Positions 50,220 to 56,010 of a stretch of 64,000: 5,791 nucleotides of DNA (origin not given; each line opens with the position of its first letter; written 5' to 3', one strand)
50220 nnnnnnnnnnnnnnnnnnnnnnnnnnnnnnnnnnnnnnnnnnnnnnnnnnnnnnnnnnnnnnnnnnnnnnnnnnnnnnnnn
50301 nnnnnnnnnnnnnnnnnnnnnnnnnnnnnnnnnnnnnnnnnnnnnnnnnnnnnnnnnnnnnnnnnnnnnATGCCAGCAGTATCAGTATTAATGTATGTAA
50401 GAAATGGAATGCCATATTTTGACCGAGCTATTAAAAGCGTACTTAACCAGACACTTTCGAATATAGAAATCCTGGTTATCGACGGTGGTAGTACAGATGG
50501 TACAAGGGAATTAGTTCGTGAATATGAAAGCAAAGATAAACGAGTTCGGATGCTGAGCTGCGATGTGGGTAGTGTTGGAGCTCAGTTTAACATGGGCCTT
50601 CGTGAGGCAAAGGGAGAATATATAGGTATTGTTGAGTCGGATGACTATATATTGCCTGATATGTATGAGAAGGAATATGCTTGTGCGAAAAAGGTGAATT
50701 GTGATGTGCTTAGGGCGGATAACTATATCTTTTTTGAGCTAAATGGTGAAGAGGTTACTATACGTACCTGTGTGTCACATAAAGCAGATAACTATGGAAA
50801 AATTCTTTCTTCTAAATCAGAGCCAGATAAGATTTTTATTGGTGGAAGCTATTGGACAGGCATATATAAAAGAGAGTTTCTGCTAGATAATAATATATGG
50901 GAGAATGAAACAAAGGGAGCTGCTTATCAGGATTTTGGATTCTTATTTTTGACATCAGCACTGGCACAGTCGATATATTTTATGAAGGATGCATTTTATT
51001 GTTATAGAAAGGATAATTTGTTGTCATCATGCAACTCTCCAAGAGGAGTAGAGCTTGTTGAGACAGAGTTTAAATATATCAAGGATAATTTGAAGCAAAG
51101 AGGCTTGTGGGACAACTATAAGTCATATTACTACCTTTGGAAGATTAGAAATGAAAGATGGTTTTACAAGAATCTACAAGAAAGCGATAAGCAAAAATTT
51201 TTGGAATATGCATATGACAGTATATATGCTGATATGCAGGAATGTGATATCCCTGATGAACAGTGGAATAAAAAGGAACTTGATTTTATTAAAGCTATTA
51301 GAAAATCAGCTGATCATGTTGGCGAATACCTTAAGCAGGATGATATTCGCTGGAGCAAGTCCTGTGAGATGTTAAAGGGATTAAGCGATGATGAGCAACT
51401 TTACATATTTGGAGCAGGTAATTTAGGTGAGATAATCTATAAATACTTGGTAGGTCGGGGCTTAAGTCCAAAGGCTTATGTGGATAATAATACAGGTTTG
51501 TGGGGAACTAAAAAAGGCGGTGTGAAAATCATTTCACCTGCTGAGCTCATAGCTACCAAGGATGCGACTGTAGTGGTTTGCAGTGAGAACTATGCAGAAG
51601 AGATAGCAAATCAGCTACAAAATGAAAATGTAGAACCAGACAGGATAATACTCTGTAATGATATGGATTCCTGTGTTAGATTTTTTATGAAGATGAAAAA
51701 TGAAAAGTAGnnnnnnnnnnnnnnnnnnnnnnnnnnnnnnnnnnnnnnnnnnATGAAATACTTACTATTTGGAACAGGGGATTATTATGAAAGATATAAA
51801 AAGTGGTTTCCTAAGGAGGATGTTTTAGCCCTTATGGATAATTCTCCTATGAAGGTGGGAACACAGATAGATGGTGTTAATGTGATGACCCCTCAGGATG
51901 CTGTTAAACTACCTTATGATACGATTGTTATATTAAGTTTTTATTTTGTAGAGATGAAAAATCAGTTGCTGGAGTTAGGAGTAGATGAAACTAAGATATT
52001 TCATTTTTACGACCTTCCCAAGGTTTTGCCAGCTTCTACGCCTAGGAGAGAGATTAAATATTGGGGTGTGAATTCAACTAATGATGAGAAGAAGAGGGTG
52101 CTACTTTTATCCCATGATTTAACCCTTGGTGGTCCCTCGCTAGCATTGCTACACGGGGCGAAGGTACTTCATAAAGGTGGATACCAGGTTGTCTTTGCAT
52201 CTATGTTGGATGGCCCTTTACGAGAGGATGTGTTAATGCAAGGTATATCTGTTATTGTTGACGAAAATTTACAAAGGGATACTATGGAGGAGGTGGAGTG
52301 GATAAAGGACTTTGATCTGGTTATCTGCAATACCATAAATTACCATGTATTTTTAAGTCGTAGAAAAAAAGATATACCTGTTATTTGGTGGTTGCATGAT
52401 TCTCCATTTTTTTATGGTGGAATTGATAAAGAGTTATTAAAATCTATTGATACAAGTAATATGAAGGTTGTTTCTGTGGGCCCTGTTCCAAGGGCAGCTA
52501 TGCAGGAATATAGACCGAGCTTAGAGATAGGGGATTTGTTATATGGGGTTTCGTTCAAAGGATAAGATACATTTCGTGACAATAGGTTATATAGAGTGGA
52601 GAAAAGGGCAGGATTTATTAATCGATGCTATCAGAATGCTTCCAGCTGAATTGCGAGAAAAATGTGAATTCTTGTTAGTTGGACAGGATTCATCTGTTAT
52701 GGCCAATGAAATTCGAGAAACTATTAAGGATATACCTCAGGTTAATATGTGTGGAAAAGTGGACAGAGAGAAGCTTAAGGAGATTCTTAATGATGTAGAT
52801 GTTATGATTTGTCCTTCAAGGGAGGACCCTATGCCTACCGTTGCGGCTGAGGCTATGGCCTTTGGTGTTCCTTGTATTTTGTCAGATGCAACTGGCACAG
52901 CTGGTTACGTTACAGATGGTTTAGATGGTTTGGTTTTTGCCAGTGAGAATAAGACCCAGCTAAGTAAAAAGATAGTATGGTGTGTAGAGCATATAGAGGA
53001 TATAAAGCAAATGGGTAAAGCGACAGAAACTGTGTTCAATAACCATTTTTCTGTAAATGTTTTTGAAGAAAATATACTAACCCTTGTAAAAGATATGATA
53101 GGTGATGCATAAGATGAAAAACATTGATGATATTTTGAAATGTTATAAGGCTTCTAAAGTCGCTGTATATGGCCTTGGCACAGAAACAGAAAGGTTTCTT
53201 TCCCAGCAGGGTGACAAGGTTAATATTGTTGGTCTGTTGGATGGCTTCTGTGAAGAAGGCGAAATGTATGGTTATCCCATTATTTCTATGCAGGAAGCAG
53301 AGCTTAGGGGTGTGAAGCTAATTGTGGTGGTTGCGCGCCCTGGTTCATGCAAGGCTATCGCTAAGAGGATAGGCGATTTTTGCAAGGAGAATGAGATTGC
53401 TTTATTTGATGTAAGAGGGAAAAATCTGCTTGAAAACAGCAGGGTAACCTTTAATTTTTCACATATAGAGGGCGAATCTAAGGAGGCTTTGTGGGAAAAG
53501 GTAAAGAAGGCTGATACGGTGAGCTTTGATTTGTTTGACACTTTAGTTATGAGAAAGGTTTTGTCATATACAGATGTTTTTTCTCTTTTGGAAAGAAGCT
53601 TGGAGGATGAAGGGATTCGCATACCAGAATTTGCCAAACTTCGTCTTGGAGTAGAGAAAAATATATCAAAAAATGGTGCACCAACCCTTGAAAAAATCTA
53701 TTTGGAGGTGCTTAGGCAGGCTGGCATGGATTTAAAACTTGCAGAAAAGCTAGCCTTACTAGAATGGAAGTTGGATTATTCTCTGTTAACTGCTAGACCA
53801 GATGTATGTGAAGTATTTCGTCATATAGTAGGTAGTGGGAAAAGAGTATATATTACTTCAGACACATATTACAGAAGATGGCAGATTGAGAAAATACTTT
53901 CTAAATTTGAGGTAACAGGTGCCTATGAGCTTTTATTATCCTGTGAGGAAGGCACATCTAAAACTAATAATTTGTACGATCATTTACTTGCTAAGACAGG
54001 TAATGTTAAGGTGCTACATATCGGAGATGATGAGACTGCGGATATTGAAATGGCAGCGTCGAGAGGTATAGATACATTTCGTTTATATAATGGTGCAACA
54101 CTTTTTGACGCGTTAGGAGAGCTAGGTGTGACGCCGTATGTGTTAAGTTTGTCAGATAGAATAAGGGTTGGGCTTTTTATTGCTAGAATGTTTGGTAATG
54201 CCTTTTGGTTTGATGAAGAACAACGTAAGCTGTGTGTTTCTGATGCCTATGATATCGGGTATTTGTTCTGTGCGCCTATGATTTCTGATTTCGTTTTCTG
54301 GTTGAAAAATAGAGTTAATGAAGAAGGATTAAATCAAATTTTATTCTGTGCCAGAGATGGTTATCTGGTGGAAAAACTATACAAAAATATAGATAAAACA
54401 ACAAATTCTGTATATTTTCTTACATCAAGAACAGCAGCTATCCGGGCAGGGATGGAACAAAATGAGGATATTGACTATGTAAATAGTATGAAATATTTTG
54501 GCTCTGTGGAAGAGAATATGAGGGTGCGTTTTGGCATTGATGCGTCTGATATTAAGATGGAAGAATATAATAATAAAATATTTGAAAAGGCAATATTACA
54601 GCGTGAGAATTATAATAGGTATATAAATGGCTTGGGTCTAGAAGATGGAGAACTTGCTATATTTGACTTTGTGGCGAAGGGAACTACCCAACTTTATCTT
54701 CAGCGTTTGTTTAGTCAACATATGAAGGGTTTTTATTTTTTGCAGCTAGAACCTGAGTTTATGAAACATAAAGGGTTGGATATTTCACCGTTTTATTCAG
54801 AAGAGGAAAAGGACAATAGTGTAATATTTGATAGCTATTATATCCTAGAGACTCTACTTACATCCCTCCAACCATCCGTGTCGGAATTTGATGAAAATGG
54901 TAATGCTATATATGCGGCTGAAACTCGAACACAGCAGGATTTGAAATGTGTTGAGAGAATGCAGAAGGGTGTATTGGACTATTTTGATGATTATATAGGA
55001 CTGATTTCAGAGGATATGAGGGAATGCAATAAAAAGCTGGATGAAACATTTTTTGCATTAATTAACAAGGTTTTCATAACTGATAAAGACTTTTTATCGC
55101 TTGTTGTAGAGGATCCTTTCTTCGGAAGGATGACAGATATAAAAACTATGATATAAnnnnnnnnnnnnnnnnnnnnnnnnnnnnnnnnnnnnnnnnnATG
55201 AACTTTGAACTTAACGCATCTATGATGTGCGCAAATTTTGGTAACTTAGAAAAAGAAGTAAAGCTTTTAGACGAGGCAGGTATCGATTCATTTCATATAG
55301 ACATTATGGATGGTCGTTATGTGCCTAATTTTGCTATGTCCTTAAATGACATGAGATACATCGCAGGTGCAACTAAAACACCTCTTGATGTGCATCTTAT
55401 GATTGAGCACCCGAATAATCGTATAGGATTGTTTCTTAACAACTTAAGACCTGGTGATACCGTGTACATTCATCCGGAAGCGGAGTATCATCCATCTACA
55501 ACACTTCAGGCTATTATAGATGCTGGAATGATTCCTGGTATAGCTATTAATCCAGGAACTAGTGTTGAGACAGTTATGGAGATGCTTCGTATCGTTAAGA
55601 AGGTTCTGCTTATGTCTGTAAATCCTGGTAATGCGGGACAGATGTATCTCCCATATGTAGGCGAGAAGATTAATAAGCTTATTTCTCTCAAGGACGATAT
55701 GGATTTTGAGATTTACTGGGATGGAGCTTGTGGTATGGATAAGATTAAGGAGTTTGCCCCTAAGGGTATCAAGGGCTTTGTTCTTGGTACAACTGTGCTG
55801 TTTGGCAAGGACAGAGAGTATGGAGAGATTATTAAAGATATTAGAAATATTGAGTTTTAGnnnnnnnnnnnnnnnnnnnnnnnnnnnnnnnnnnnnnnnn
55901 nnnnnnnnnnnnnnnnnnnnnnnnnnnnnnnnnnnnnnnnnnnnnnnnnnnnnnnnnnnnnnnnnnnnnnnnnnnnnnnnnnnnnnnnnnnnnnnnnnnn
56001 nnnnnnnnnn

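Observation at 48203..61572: Parts list for a ribosyl-alditol-phosphate (Hib PRP-like) glycan with no export machinery, next to flagellin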

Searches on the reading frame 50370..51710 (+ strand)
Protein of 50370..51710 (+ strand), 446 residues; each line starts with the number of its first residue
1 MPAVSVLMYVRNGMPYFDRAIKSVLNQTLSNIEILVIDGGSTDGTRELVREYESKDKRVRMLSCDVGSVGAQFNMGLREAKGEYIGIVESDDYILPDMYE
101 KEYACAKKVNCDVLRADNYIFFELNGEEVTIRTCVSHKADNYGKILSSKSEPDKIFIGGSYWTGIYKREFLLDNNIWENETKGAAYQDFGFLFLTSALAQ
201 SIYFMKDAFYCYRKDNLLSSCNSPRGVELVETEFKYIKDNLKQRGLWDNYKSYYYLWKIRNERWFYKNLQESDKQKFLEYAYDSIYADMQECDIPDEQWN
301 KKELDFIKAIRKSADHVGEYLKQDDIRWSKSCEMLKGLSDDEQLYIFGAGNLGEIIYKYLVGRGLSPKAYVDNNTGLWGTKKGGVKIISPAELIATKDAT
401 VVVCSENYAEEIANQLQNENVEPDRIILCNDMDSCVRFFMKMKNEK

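Call 3: search_protein_families(library=pfam, proteins=[window:50370-51710:+], max_evalue=0.01)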
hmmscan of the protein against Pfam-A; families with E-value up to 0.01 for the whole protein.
window:50370-51710:+ (446 aa): 3 families
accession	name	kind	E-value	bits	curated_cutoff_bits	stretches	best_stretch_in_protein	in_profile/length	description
PF00535.33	Glycos_transf_2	-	2.1e-24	86.8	23.3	1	5-114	1-111/168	Glycosyl transferase family 2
PF10111.15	Glyco_tranf_2_2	-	1e-08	35.4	27.3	1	8-110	6-112/276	Glycosyltransferase like family 2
PF13641.12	Glyco_tranf_2_3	-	0.005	17.3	27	1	12-99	11-104/230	Glycosyltransferase like family 2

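Call 17: search_protein_families(library=ncbifam, proteins=[window:50370-51710:+], max_evalue=0.01)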
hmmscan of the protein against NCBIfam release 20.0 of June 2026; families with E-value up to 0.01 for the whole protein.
window:50370-51710:+ (446 aa): 22 families
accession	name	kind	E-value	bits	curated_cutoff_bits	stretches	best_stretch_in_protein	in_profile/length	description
NF007482.0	PRK10073.1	equivalog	1.3e-25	90.1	423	1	2-238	6-241/334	glycosyltransferase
NF047683.1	TeichurnBiosyTuaG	equivalog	2.7e-18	66.5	400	1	2-128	6-132/252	teichuronic acid biosynthesis protein TuaG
NF053739.1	GlytfEpsEBac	equivalog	2.9e-13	49.4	450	1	2-128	1-129/265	glycosyltransferase EpsE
NF050050.1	ProtGlycPglI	equivalog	1.3e-12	47.7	500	1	1-107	1-109/306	GalNAc(5)-diNAcBac-PP-undecaprenol beta-1,3-glucosyltransferase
TIGR03937.1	PgaC_IcaA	equivalog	8.1e-09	34.9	422.3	1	2-94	45-138/407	poly-beta-1,6-N-acetyl-D-glucosamine synthase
NF041875.1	EPS_EpsD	equivalog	6.4e-08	32.4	370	1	4-100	1-98/325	exopolysaccharide biosynthesis glycosyltransferase EpsD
TIGR04283.1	glyco_like_mftF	equivalog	7.5e-08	32.2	182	1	5-98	2-89/221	TIGR04283 family arsenosugar biosynthesis glycosyltransferase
TIGR04017.1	WcaA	equivalog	1.8e-07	31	495.75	1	2-119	5-124/279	colanic acid biosynthesis glycosyltransferase WcaA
NF007453.0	PRK10018.1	equivalog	3.3e-07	30.3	382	1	2-119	6-125/280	colanic acid biosynthesis glycosyltransferase WcaA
NF038302.1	EPS_HpsE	equivalog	1.6e-06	27.4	300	1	27-104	29-109/307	hormogonium polysaccharide biosynthesis glycosyltransferase HpsE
NF045692.1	OglycostaseCruG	equivalog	6.5e-06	25.3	600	1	3-64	42-103/386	2'-O-glycosyltransferase CruG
NF041394.1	GtaseAglG_Halo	equivalog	1.8e-05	24.2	440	1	5-93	6-94/304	glucosyl-dolichyl phosphate glucuronosyltransferase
TIGR03111.1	glyc2_xrt_Gpos1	hypoth_equivalog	5.3e-05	22.2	363.95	1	1-95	48-145/439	TIGR03111 family XrtG-associated glycosyltransferase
NF038299.1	EPS_HpsN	equivalog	6e-05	22.2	425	1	4-104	3-103/317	hormogonium polysaccharide biosynthesis glycosyltransferase HpsN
TIGR04009.1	wcaE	equivalog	9.5e-05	21.8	369.2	1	21-100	23-101/248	colanic acid biosynthesis glycosyltransferase WcaE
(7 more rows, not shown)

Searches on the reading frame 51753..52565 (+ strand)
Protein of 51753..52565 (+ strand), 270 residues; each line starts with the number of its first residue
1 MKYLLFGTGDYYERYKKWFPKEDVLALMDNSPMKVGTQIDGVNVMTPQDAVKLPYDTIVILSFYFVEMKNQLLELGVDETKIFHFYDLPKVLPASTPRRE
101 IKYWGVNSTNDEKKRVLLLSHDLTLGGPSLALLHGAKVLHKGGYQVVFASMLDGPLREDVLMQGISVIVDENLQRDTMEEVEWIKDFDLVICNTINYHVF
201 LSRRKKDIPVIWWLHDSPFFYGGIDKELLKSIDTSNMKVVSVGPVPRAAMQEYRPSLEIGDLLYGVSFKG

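Call 3: search_protein_families(library=pfam, proteins=[window:51753-52565:+], max_evalue=0.01)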
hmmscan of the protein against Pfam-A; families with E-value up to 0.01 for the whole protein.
window:51753-52565:+ (270 aa): 2 families
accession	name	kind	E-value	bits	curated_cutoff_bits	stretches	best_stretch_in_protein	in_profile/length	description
PF16994.11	Glyco_trans_4_5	-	1.9e-14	54.2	26.6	1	113-232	2-123/172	Glycosyl-transferase family 4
PF22674.2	C2185-like_N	-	0.00069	20.3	27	1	32-82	38-90/91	C2185-like, N-terminal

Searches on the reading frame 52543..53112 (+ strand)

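Call 3: search_protein_families(library=pfam, proteins=[window:52543-53112:+], max_evalue=0.01)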
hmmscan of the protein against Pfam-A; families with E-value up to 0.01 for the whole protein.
window:52543-53112:+ (189 aa): 4 families
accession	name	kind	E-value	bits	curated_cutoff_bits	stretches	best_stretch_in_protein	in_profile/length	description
PF00534.26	Glycos_transf_1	-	3.2e-29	102.1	26.4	1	6-161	13-169/172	Glycosyl transferases group 1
PF13692.12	Glyco_trans_1_4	-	1.3e-26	94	27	1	10-149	3-141/142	Glycosyl transferases group 1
PF20706.3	GT4-conflict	-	6e-11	42.4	26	1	20-130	211-327/385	Family 4 Glycosyltransferase in conflict systems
PF13524.12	Glyco_trans_1_2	-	0.00028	21.3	25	1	39-172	13-137/144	Glycosyl transferase-like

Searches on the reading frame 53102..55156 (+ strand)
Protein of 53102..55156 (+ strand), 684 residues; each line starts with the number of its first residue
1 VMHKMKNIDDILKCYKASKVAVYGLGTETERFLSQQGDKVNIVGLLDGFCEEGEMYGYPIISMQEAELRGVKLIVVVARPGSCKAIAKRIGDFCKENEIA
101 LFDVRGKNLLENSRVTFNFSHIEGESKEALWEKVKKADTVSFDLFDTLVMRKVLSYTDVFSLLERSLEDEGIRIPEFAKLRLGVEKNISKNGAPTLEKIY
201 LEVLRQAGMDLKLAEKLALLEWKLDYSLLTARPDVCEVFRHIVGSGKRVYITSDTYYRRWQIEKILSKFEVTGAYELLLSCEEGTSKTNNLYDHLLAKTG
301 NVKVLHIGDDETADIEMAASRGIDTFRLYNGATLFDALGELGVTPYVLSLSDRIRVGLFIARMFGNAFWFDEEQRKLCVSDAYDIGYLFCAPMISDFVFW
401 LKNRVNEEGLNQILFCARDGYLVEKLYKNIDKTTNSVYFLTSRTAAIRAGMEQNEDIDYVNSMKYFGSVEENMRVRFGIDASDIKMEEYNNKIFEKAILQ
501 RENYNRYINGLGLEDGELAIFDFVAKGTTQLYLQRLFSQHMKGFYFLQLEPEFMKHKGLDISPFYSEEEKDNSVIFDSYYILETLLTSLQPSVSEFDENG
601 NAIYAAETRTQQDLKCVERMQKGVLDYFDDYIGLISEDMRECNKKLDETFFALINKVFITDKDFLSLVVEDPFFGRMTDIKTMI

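Call 3: search_protein_families(library=pfam, proteins=[window:53102-55156:+], max_evalue=0.01)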
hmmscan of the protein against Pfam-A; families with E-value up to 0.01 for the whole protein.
window:53102-55156:+ (684 aa): 1 family
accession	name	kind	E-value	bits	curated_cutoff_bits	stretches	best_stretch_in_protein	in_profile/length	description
PF00702.32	Hydrolase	-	1.2e-06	29.5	26.4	1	138-320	2-189/191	haloacid dehalogenase-like hydrolase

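Call 8: search_solved_structures(query=window:53102-55156:+, max_evalue=1, show_alignments=2)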
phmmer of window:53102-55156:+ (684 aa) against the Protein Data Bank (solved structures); distinct sequences matched with E-value up to 1: 0.

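Call 17: search_protein_families(library=ncbifam, proteins=[window:53102-55156:+], max_evalue=0.01)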
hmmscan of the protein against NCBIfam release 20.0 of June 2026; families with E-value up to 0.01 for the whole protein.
window:53102-55156:+ (684 aa): 3 families
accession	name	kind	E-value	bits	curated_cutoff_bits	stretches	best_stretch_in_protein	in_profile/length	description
TIGR01549.1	HAD-SF-IA-v1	subfamily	5.1e-06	27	23.3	1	245-320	75-147/149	HAD-IA family hydrolase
TIGR02253.1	CTE7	subfamily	3.2e-05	23.8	169.75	1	140-330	5-196/221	TIGR02253 family HAD-type hydrolase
TIGR02254.1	YjjG_YfnB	equivalog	0.0045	16.5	159.9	0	276-326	141-194/223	YjjG family noncanonical pyrimidine nucleotidase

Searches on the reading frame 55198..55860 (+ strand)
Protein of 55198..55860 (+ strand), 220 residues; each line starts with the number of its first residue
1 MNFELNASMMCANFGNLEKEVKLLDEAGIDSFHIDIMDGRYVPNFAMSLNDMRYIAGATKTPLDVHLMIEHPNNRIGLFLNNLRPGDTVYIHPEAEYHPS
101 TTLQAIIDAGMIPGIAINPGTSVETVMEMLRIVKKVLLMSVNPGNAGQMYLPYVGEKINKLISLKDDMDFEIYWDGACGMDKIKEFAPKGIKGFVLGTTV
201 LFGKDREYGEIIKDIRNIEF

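Call 3: search_protein_families(library=pfam, proteins=[window:55198-55860:+], max_evalue=0.01)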
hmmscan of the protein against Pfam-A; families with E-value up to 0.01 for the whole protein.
window:55198-55860:+ (220 aa): 1 family
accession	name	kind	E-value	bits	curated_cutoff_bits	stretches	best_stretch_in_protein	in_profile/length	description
PF00834.25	Ribul_P_3_epim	-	1.1e-46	159.2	21.1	1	5-200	2-197/198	Ribulose-phosphate 3 epimerase family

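Call 17: search_protein_families(library=ncbifam, proteins=[window:55198-55860:+], max_evalue=0.01)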
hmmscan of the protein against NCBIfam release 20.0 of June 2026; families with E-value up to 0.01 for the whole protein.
window:55198-55860:+ (220 aa): 6 families
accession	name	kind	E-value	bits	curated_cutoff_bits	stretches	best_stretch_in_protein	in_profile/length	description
TIGR01163.1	rpe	equivalog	1.5e-49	168.2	212.6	1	5-215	2-210/211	ribulose-phosphate 3-epimerase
NF004076.0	PRK05581.1-4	subfamily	1.5e-43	148.6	165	1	4-203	6-205/221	ribulose-phosphate 3-epimerase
NF007266.0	PRK09722.1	equivalog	2.4e-41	141.7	271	1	2-208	2-208/230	D-allulose 6-phosphate 3-epimerase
NF005944.0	PRK08005.1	equivalog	4.8e-23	81.5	376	1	6-201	4-195/210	ribulose-phosphate 3 epimerase family protein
NF010658.0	PRK14057.1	equivalog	2.6e-10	40.2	530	1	5-206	22-229/254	epimerase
NF005986.0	PRK08091.1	equivalog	1.4e-08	35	264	1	6-204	16-213/229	ribulose-phosphate 3-epimerase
